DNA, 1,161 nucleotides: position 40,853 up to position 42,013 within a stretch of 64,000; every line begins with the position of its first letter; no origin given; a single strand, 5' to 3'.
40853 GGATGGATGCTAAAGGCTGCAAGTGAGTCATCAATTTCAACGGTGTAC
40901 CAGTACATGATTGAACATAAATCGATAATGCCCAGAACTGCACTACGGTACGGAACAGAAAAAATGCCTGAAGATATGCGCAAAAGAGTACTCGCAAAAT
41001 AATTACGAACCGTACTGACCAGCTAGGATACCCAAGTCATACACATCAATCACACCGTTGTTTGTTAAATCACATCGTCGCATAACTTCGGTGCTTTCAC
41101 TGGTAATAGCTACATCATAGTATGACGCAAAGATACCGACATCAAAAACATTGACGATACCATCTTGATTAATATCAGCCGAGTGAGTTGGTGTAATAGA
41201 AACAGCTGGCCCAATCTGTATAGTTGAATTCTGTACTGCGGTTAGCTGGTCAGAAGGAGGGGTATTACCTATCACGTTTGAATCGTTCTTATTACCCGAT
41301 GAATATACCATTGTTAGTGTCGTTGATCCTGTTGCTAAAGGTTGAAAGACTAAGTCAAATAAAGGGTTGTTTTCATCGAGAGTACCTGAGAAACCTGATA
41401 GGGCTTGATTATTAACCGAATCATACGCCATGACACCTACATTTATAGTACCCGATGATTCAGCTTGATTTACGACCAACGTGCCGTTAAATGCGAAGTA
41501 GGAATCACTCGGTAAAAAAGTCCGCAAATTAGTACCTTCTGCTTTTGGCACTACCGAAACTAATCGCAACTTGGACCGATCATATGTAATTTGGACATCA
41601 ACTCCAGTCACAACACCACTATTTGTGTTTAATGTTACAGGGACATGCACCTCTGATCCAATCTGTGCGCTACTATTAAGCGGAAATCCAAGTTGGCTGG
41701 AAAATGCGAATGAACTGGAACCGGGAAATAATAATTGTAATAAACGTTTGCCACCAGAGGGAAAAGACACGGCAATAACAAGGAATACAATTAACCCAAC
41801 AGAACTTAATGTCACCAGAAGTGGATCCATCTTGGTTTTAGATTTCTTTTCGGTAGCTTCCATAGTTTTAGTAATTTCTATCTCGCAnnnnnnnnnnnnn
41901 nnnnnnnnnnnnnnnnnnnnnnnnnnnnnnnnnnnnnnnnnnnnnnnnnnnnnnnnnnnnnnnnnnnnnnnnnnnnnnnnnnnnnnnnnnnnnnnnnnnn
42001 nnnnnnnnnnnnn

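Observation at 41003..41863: Candidate cohesin-plus-dockerin adaptor among many dockerin proteins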

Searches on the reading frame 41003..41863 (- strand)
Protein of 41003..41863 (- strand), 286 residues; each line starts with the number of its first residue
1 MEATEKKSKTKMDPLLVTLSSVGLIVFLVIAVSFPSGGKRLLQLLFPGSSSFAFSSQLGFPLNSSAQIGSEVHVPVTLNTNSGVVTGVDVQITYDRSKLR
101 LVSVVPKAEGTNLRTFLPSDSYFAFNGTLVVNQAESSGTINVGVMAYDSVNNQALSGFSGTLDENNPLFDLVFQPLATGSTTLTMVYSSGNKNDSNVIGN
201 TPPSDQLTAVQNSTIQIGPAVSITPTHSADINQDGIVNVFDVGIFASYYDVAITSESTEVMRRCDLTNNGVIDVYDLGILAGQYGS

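Call 3: search_protein_families(library=pfam, proteins=[window:41003-41863:-], max_evalue=1)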
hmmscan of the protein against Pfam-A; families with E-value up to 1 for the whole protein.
window:41003-41863:- (286 aa): 4 families
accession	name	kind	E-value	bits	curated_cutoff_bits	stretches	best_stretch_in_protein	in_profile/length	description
PF00963.24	Cohesin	-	2e-06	28.5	24.1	1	64-179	8-105/139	Cohesin domain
PF00404.24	Dockerin_1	-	0.00022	21.8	22.9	1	229-280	2-52/57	Dockerin type I domain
PF17764.6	PriA_3primeBD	-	0.13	12.5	22.7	1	63-106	19-62/96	3'DNA-binding domain (3'BD)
PF00036.39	EF-hand_1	-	0.19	11.8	25.4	0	259-277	4-22/29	EF hand domain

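Call 7: find_homologous_proteins(query=window:41003-41863:-, max_evalue=0.001)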
Query window:41003-41863:- (286 aa): 2 proteins with E <= 0.001 among 1242 candidates.
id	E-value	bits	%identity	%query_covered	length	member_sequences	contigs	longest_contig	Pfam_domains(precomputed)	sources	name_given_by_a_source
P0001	1.2e-177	607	100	100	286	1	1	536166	PF00963.25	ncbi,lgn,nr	ncbi:hypothetical protein HGA91_00355 [candidate division WWE3 bacterium]|nr:hypothetical protein [c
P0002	1.0e-10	60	61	20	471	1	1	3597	-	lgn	-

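Call 8: search_solved_structures(query=window:41003-41863:-, max_evalue=1, show_alignments=3)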
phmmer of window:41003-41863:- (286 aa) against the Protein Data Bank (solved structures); distinct sequences matched with E-value up to 1: 5.
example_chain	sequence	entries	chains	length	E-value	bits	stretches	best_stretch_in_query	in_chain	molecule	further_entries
2y3n_B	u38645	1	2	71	0.0002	24.4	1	229-285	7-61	CELLULOSOMAL FAMILY-48 PROCESSIVE GLYCOSIDE HYDROLASE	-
4fl4_A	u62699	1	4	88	0.048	16.7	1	224-281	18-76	Glycoside hydrolase family 9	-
2mte_A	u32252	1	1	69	0.14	15.1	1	208-249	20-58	Cellulose 1,4-beta-cellobiosidase (reducing end) CelS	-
1daq_A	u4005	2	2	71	0.15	15.1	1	207-249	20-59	ENDOGLUCANASE SS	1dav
1vkr_A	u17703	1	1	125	0.47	13.4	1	67-149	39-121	mannitol-specific PTS system enzyme IIABC components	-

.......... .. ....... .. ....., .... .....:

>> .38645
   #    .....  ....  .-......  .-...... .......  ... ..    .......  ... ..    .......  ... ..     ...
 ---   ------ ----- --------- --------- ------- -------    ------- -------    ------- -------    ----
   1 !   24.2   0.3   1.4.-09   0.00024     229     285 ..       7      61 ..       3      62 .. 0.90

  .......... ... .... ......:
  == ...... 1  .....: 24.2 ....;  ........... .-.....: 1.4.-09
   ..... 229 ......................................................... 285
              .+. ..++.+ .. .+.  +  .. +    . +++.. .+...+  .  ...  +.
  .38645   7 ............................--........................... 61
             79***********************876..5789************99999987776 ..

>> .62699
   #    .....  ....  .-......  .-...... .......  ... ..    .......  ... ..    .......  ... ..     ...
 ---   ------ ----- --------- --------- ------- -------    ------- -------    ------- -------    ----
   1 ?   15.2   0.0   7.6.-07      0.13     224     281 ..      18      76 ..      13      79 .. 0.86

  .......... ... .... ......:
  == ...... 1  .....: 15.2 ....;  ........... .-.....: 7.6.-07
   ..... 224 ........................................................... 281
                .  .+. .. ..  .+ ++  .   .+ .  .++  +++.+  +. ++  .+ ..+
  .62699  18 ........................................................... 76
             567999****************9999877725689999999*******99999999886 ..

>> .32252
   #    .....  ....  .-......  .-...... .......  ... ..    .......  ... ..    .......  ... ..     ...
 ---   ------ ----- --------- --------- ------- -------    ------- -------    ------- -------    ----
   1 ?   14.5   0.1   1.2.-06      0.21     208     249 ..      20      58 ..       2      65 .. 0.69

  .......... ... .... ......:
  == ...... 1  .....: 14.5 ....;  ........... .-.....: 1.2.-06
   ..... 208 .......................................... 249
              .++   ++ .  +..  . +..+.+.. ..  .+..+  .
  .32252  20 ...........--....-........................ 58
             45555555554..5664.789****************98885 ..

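Call 18: search_protein_families(library=pfam, alignment_id=A1, max_evalue=0.01)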
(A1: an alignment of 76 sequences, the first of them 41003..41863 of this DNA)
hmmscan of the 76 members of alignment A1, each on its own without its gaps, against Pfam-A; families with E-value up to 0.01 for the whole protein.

A. member 1, window:41003-41863:- (286 aa): 2 families
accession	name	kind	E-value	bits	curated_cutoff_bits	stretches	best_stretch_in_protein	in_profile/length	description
PF00963.24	Cohesin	-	2e-06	28.5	24.1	1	64-179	8-105/139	Cohesin domain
PF00404.24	Dockerin_1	-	0.00022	21.8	22.9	1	229-280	2-52/57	Dockerin type I domain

B. families by the number of members that match (of 76 scanned): 21 families
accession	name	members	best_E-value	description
PF00963.24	Cohesin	42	3e-10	Cohesin domain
PF00404.24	Dockerin_1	38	2.6e-13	Dockerin type I domain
PF00036.39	EF-hand_1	4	0.0032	EF hand domain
PF17957.7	Big_7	3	7e-18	Bacterial Ig domain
PF13620.12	CarboxypepD_reg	3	3.1e-12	Carboxypeptidase regulatory-like domain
PF13517.12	FG-GAP_3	3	0.0013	FG-GAP-like repeat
PF07691.17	PA14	2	3.4e-29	PA14 domain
PF10528.15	GLEYA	2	4.5e-08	GLEYA domain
PF13202.12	EF-hand_5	2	9.5e-05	EF hand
PF24517.2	CBM96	1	1.4e-28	Carbohydrate-binding module family 96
PF16841.11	CBM60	1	2.2e-14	Ca-dependent carbohydrate-binding module xylan-binding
PF07705.17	CARDB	1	7.1e-10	CARDB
PF16656.11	Pur_ac_phosph_N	1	2.2e-09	Purple acid Phosphatase, N-terminal domain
PF13715.12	CarbopepD_reg_2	1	1.4e-05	CarboxypepD_reg-like domain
PF00041.27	fn3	1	0.00014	Fibronectin type III domain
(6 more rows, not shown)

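Call 30: predict_structure(alignment_id=A1)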
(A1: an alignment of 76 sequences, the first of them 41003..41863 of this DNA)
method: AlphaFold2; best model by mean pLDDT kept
length: 286 residues; sequences in the alignment: 76
mean_pLDDT: 91.9   pTM: 0.73
mean pLDDT of the five models: 91.9, 91.7, 91.7, 91.7, 91.6
residues with pLDDT >= 90: 227; 70-90: 37; 50-70: 20; < 50: 2
segments of 3 or more residues with pLDDT < 50: none
pLDDT, mean of each block of 10 residues (from residue 1): 56 86 92 79 70 84 95 98 97 99 97 98 97 98 98 97 98 98 96 95 94 96 76 97 98 97 94 95 93
secondary structure, 60 per line:
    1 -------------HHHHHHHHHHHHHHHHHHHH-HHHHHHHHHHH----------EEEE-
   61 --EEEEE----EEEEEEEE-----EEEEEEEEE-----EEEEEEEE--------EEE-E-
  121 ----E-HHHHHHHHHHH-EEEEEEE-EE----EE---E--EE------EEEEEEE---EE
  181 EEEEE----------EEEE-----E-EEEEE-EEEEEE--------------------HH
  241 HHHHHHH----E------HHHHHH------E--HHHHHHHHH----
elements in order: H14-33 H35-45 E56-59 E63-67 E72-79 E85-93 E99-106 E115-117 H127-137 E139-145 E169-175 E179-185 E196-199 E207-211 E213-218 H239-247 H259-264 H274-282

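Call 33: fold_search(model_id=the predicted structure, library=pdb)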
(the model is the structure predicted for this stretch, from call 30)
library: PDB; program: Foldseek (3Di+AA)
matches with E <= 10: 2000; with E <= 0.001: 31
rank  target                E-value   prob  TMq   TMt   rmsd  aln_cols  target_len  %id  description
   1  6kgc_A                4.6e-11  1.00  0.41  0.77   3.8       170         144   20  Crystal structure of CaDoc0917(R49D)-CaCohA2 complex at pH 5.4 (released 2020-07-08)
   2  6kge_A                7.0e-11  1.00  0.41  0.78   3.5       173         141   20  Crystal structure of CaDoc0917(R16D)-CaCohA2 complex at pH 5.5 (released 2020-07-08)
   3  6kgd_A                7.5e-11  1.00  0.41  0.76   4.0       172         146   20  Crystal structure of CaDoc0917(R49D)-CaCohA2 complex at pH 8.0 (released 2020-07-08)
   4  6kgf_C                9.5e-11  1.00  0.42  0.78   3.6       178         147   21  Crystal structure of CaDoc0917(R16D)-CaCohA2 complex at pH 8.2 (released 2020-07-08)
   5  6kgf_A                3.6e-10  1.00  0.39  0.73   3.8       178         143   20  Crystal structure of CaDoc0917(R16D)-CaCohA2 complex at pH 8.2 (released 2020-07-08)
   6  5aoz                  3.9e-09  1.00  0.36  0.68   5.0       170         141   16  High resolution SeMet structure of the third cohesin from Ruminococcus flavefaciens scaffoldin protein, ScaB (released 2016-09-28)
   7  5m2s_A                7.6e-09  1.00  0.38  0.73   3.9       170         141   16  R. flavefaciens' third ScaB cohesin in complex with a group 1 dockerin (released 2017-07-05)
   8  5m2o_A                9.1e-09  1.00  0.36  0.70   5.0       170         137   16  R. flavefaciens' third ScaB cohesin in complex with a group 1 dockerin (released 2017-07-05)
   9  6kg8_MODEL_1_A        2.0e-08  1.00  0.38  0.66   5.1       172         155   21  Solution structure of CaCohA2 from Clostridium acetobutylicum (released 2020-07-08)
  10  5n5p_A                2.6e-08  1.00  0.36  0.68   4.7       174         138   13  Crystal structure of Ruminococcus flavefaciens' type III complex containing the fifth cohesin from scaffoldin B and th (released 2018-02-28)
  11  5n5p_C                7.2e-08  1.00  0.35  0.67   4.7       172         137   13  Crystal structure of Ruminococcus flavefaciens' type III complex containing the fifth cohesin from scaffoldin B and th (released 2018-02-28)
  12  2zf9_D                7.7e-08  1.00  0.38  0.56   5.6       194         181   10  Crystal structure of a type III cohesin module from the cellulosomal ScaE cell-surface anchoring scaffoldin of Ruminoc (released 2008-12-30)
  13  2zf9_B                1.7e-07  1.00  0.38  0.58   5.2       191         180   12  Crystal structure of a type III cohesin module from the cellulosomal ScaE cell-surface anchoring scaffoldin of Ruminoc (released 2008-12-30)
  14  2zf9_A                1.8e-07  1.00  0.39  0.57   5.2       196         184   11  Crystal structure of a type III cohesin module from the cellulosomal ScaE cell-surface anchoring scaffoldin of Ruminoc (released 2008-12-30)
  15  2vo8                  1.3e-06  1.00  0.37  0.74   4.9       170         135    9  Cohesin module from Clostridium perfringens ATCC13124 family 33 glycoside hydrolase. (released 2008-09-02)
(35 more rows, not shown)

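Call 63: predict_structure(alignment_id=A4)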
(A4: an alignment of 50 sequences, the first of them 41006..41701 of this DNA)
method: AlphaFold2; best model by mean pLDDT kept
length: 232 residues; sequences in the alignment: 50
mean_pLDDT: 96.1   pTM: 0.80
mean pLDDT of the five models: 96.1, 96.1, 96.0, 95.7, 95.3
residues with pLDDT >= 90: 221; 70-90: 10; 50-70: 1; < 50: 0
segments of 3 or more residues with pLDDT < 50: none
pLDDT, mean of each block of 10 residues (from residue 1): 96 94 98 98 98 96 97 98 98 97 98 98 98 96 95 98 86 91 98 98 97 94 94 94
secondary structure, 60 per line:
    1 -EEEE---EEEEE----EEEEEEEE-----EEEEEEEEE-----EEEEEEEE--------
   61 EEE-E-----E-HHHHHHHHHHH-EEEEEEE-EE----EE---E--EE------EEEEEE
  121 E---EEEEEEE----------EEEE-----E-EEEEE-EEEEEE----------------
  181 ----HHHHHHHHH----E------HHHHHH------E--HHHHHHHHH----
elements in order: E2-5 E9-13 E18-25 E31-39 E45-52 E61-63 H73-83 E85-91 E115-121 E125-131 E142-145 E153-157 E159-164 H185-193 H205-210 H220-228

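Call 85: find_related_loci(query=window:41006-41863:-, collection=metagenome_contigs, flank=6000)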
Query window:41006-41863:- (286 aa) in metagenome_contigs; peptide patterns used: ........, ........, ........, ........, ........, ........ (x = any residue, [..] = any of these).
293 stretches matched a pattern, but none encodes a relative of the query by tblastn (E <= 1e-3).

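Call 89: fold_search(model_id=the predicted structure, library=pdb)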
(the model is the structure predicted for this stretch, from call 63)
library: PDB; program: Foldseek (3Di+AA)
matches with E <= 10: 2000; with E <= 0.001: 25
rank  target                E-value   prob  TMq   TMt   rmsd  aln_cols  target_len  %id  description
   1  6kgc_A                1.7e-10  1.00  0.49  0.75   4.0       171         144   21  Crystal structure of CaDoc0917(R49D)-CaCohA2 complex at pH 5.4 (released 2020-07-08)
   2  6kge_A                3.2e-10  1.00  0.49  0.77   3.8       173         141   20  Crystal structure of CaDoc0917(R16D)-CaCohA2 complex at pH 5.5 (released 2020-07-08)
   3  6kgf_C                5.9e-10  1.00  0.49  0.75   3.9       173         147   21  Crystal structure of CaDoc0917(R16D)-CaCohA2 complex at pH 8.2 (released 2020-07-08)
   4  6kgd_A                1.1e-09  1.00  0.49  0.75   4.2       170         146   20  Crystal structure of CaDoc0917(R49D)-CaCohA2 complex at pH 8.0 (released 2020-07-08)
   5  6kgf_A                1.4e-09  1.00  0.46  0.71   4.1       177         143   20  Crystal structure of CaDoc0917(R16D)-CaCohA2 complex at pH 8.2 (released 2020-07-08)
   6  1g1k_A                3.0e-09  1.00  0.46  0.71   4.9       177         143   18  COHESIN MODULE FROM THE CELLULOSOME OF CLOSTRIDIUM CELLULOLYTICUM (released 2000-11-22)
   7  5m2s_A                5.5e-09  1.00  0.45  0.69   4.1       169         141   17  R. flavefaciens' third ScaB cohesin in complex with a group 1 dockerin (released 2017-07-05)
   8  5m2o_A                6.5e-09  1.00  0.40  0.63   8.1       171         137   15  R. flavefaciens' third ScaB cohesin in complex with a group 1 dockerin (released 2017-07-05)
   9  5aoz                  9.4e-09  1.00  0.44  0.68   4.8       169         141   16  High resolution SeMet structure of the third cohesin from Ruminococcus flavefaciens scaffoldin protein, ScaB (released 2016-09-28)
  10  5n5p_A                1.8e-08  1.00  0.44  0.69   3.9       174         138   15  Crystal structure of Ruminococcus flavefaciens' type III complex containing the fifth cohesin from scaffoldin B and th (released 2018-02-28)
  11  6kg8_MODEL_1_A        4.2e-08  1.00  0.45  0.65   5.3       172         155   21  Solution structure of CaCohA2 from Clostridium acetobutylicum (released 2020-07-08)
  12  5n5p_C                5.4e-08  1.00  0.43  0.68   3.9       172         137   15  Crystal structure of Ruminococcus flavefaciens' type III complex containing the fifth cohesin from scaffoldin B and th (released 2018-02-28)
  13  2zf9_A                5.6e-07  1.00  0.43  0.52   6.0       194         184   12  Crystal structure of a type III cohesin module from the cellulosomal ScaE cell-surface anchoring scaffoldin of Ruminoc (released 2008-12-30)
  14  2zf9_D                6.0e-07  1.00  0.45  0.57   4.9       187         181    8  Crystal structure of a type III cohesin module from the cellulosomal ScaE cell-surface anchoring scaffoldin of Ruminoc (released 2008-12-30)
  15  2zf9_B                7.1e-07  1.00  0.45  0.56   4.8       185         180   12  Crystal structure of a type III cohesin module from the cellulosomal ScaE cell-surface anchoring scaffoldin of Ruminoc (released 2008-12-30)
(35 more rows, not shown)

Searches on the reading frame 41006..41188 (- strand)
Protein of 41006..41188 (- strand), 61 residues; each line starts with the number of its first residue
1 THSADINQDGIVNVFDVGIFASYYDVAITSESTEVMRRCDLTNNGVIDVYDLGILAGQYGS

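Call 73: find_homologous_proteins(query=A5, max_evalue=0.1)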
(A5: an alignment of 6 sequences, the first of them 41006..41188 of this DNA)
Query A5 (6 sequences) (61 aa, profile of the alignment): 113 proteins with E <= 0.1 among 5078 candidates.
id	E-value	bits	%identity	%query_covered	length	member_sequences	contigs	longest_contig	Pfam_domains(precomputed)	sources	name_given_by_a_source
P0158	1.3e-14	71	39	92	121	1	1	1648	PF00404.25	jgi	jgi:hypothetical protein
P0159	2.2e-13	67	39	93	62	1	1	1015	PF00404.25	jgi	jgi:hypothetical protein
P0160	3.0e-12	64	38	100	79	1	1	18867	PF00404.25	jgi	jgi:hypothetical protein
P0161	3.5e-12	64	43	100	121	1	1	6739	-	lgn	-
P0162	1.3e-11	62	38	98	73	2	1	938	PF00404.25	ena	-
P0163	1.7e-11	61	31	90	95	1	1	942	PF00404.25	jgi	jgi:hypothetical protein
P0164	3.4e-11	60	31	95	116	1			PF13405.13,PF00404.25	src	-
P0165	4.1e-11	60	38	82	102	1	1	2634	-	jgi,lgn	-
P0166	4.2e-11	60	36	95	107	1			PF00404.25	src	-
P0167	4.2e-11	60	36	82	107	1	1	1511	-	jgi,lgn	jgi:hypothetical protein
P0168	6.4e-11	60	43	95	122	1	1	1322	-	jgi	jgi:uncharacterized protein (DUF2141 family)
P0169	9.5e-11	59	32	98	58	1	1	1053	PF00404.25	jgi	jgi:hypothetical protein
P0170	4.3e-10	57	45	84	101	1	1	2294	PF00404.25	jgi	jgi:hypothetical protein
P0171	4.3e-10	57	38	85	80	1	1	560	-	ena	-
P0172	8.5e-10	56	42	97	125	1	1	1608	-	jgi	jgi:hypothetical protein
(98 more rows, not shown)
